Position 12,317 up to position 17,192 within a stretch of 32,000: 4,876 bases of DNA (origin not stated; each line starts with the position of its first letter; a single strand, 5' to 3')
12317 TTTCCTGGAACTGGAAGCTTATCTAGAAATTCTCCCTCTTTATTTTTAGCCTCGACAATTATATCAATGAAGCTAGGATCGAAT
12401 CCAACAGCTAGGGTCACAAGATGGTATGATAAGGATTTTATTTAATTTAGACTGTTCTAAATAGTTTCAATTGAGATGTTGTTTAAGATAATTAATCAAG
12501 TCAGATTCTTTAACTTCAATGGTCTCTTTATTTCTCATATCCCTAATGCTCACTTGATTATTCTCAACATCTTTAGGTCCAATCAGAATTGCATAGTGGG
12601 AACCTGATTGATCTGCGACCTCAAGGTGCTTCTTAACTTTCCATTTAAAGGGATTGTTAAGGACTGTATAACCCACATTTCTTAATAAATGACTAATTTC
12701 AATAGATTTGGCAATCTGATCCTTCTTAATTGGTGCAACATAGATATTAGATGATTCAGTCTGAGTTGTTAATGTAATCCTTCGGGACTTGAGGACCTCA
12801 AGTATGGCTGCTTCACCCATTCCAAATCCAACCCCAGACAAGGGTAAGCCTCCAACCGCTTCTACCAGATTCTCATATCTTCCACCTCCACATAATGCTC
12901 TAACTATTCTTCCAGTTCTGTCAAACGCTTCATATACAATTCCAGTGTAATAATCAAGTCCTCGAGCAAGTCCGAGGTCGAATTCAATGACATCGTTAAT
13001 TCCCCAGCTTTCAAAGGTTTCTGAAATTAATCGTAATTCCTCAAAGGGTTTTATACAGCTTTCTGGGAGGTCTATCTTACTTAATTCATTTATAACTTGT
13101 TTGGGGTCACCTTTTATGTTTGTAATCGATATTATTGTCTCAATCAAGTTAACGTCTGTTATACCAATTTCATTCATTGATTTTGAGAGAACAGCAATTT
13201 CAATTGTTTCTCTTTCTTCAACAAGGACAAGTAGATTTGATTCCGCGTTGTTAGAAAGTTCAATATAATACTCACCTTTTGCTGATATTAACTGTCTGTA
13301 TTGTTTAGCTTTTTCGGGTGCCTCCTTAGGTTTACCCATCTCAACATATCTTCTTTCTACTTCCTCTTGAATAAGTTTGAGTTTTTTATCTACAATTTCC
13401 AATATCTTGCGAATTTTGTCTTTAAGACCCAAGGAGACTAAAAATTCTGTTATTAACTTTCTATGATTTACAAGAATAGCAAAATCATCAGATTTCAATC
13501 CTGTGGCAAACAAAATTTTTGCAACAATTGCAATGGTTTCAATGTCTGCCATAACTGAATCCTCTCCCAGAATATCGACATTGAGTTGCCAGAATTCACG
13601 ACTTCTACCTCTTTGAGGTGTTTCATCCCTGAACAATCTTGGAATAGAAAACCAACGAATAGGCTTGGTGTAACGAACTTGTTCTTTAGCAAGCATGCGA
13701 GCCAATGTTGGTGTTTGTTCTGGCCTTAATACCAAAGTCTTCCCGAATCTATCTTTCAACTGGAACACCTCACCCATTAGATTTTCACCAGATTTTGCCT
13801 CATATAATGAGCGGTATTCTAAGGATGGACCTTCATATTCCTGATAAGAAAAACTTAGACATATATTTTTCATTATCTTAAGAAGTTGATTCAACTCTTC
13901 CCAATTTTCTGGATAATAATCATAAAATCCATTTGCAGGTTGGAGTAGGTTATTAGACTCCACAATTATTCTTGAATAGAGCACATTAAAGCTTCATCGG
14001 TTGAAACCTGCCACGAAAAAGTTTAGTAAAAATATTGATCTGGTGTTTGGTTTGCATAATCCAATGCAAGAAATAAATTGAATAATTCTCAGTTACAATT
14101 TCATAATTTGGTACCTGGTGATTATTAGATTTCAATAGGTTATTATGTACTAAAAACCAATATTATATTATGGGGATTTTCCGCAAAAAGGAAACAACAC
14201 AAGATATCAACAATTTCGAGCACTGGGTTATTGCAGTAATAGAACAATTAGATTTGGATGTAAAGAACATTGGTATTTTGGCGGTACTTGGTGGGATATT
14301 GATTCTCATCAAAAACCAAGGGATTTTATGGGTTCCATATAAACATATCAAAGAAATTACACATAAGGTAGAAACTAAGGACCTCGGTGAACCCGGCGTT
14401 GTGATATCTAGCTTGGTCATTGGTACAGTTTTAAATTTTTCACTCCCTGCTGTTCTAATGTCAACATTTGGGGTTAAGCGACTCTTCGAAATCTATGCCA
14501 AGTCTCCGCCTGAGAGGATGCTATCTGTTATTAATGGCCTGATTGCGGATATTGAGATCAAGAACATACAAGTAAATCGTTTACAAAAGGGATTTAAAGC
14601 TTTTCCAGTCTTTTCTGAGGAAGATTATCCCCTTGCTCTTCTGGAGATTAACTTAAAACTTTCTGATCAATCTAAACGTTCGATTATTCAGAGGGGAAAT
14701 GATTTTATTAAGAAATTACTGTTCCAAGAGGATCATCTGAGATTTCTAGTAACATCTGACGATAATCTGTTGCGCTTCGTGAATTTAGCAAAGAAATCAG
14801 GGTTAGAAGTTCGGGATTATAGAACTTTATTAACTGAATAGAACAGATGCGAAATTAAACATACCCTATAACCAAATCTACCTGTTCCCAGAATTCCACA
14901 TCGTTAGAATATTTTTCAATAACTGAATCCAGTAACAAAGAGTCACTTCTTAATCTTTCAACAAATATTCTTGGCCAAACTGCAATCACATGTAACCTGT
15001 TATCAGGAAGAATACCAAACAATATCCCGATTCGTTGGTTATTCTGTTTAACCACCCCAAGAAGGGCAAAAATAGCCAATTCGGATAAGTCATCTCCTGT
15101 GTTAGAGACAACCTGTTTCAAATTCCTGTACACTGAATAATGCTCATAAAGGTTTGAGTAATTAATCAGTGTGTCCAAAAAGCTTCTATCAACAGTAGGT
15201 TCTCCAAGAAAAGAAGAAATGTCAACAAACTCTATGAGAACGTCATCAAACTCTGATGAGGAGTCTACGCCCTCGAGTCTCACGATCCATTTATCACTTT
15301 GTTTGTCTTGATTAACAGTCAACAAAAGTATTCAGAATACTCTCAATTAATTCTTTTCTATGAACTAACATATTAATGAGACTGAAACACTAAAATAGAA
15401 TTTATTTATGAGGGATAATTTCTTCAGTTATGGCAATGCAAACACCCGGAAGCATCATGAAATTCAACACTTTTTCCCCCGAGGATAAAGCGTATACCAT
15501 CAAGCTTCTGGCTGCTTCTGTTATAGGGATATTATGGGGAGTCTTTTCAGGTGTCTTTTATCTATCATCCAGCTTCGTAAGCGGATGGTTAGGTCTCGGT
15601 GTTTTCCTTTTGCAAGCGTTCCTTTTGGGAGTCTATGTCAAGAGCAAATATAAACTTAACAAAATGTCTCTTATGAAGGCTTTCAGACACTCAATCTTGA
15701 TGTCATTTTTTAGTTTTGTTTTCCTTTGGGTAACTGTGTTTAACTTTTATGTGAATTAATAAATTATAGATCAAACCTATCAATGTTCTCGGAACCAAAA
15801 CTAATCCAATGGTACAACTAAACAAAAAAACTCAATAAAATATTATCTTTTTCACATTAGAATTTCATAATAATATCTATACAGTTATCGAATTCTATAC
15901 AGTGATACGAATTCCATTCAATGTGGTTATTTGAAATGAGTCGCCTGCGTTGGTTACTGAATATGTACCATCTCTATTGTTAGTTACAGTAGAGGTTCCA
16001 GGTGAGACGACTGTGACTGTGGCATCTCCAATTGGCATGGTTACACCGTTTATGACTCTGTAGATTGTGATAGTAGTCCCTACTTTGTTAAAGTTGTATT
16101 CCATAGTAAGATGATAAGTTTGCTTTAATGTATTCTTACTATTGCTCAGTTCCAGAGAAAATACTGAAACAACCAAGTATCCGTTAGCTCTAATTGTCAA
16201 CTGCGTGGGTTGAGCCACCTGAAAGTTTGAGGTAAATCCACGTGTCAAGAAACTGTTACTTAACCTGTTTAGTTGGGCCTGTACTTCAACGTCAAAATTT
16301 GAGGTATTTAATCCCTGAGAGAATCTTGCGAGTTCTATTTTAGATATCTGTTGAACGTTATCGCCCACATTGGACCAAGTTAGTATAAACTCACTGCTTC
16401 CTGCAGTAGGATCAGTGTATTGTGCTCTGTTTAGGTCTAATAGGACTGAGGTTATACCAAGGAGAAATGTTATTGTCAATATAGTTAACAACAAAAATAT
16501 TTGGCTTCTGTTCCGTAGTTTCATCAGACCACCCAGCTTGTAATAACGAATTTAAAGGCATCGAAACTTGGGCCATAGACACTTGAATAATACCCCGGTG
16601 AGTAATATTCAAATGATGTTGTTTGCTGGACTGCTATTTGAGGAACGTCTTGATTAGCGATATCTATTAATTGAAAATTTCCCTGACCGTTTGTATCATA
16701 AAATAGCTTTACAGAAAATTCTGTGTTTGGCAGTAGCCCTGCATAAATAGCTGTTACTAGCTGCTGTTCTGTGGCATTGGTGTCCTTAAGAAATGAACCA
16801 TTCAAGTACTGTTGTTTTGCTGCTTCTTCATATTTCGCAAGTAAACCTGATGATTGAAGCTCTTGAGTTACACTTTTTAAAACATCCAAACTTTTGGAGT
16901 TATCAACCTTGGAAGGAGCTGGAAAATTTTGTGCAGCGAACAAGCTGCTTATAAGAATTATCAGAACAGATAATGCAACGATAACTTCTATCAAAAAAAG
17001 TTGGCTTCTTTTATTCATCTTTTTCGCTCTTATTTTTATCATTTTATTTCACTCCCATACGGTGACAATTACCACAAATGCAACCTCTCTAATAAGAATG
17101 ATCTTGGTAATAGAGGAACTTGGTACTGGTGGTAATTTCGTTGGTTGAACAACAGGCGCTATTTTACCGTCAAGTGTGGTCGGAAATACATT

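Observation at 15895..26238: Type IV pilus-like locus interleaved with protease, kinase and P-loop genes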

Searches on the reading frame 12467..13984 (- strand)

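Call 65: search_protein_families(library=pfam, proteins=[window:12467-13984:-], max_evalue=1)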
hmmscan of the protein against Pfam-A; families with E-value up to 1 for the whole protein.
window:12467-13984:- (505 aa): 5 families
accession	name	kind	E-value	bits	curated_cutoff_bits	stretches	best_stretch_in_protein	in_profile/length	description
PF13393.11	tRNA-synt_His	-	1.8e-41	142.8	25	2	19-201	1-180/308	Histidyl-tRNA synthetase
PF03129.25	HGTP_anticodon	-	1.4e-11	44.9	21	1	414-502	2-93/94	Anticodon binding domain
PF01409.25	tRNA-synt_2d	-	5.7e-09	36.3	19.8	1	29-151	17-145/246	tRNA synthetases class II core domain (F)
PF00587.30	tRNA-synt_2b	-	8.3e-09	36.2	29.3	1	74-165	1-98/179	tRNA synthetase class II core domain (G, H, P, S and T)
PF00152.25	tRNA-synt_2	-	0.021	14.3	25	1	109-138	92-121/308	tRNA synthetases class II (D, K and N)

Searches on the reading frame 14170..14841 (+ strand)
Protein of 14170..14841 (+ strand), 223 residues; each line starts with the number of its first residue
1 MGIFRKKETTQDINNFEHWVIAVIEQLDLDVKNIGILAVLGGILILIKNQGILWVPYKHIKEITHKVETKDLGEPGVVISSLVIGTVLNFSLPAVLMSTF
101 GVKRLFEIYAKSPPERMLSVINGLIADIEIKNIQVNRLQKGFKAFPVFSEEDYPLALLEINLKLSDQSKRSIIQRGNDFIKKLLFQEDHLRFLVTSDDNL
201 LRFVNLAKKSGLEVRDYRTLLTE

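Call 65: search_protein_families(library=pfam, proteins=[window:14170-14841:+], max_evalue=1)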
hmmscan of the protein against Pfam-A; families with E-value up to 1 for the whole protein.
window:14170-14841:+ (223 aa): 1 family
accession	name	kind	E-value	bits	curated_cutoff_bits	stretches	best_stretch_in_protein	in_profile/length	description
PF11151.13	DUF2929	-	0.18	12.5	23.8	1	20-48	20-48/56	Protein of unknown function (DUF2929)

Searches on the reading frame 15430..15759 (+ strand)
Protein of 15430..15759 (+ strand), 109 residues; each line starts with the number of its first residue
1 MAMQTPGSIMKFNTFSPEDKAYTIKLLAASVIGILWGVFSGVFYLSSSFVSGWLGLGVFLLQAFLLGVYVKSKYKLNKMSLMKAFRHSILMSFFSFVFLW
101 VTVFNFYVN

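Call 65: search_protein_families(library=pfam, proteins=[window:15430-15759:+], max_evalue=1)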
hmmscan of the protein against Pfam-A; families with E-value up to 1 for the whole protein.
window:15430-15759:+ (109 aa): 3 families
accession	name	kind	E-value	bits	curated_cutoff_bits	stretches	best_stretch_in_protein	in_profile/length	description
PF13858.11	DUF4199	-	0.068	14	32.3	1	31-107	5-89/165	Protein of unknown function (DUF4199)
PF13373.11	Dsc3_C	-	0.21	12.2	25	1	19-48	91-120/145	DSC E3 ubiquitin ligase complex subunit 3, C-terminal domain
PF07019.17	EMC6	-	0.26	12.2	23.3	1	30-104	7-81/81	EMC6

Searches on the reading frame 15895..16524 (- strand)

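Call 65: search_protein_families(library=pfam, proteins=[window:15895-16524:-], max_evalue=1)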
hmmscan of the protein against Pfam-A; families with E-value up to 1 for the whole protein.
window:15895-16524:- (209 aa): 3 families
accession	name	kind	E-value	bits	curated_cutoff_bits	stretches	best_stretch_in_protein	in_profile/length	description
PF21881.2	STIV_penton_2nd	-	0.075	13.8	27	1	99-146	7-54/85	A223 penton protein second domain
PF00630.25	Filamin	-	0.12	13.7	26.9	0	165-191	39-67/93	Filamin/ABP280 repeat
PF13620.12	CarboxypepD_reg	-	0.12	13.2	32.3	1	157-192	6-44/82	Carboxypeptidase regulatory-like domain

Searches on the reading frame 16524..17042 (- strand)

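Call 3: search_protein_families(library=pfam, proteins=[window:16524-17042:-], max_evalue=0.01)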
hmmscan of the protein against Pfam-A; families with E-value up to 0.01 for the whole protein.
window:16524-17042:- (172 aa): 0 families

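Call 4: search_protein_families(library=ncbifam, proteins=[window:16524-17042:-], max_evalue=0.01)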
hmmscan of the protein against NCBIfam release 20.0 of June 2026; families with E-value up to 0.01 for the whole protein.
window:16524-17042:- (172 aa): 0 families

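Call 65: search_protein_families(library=pfam, proteins=[window:16524-17042:-], max_evalue=1)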
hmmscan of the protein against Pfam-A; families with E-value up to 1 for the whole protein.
window:16524-17042:- (172 aa): 1 family
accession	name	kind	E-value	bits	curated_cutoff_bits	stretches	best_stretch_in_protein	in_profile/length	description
PF18160.6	SLATT_5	-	0.087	12.6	29.5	1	16-73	64-124/192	SMODS and SLOG-associating 2TM effector domain family 5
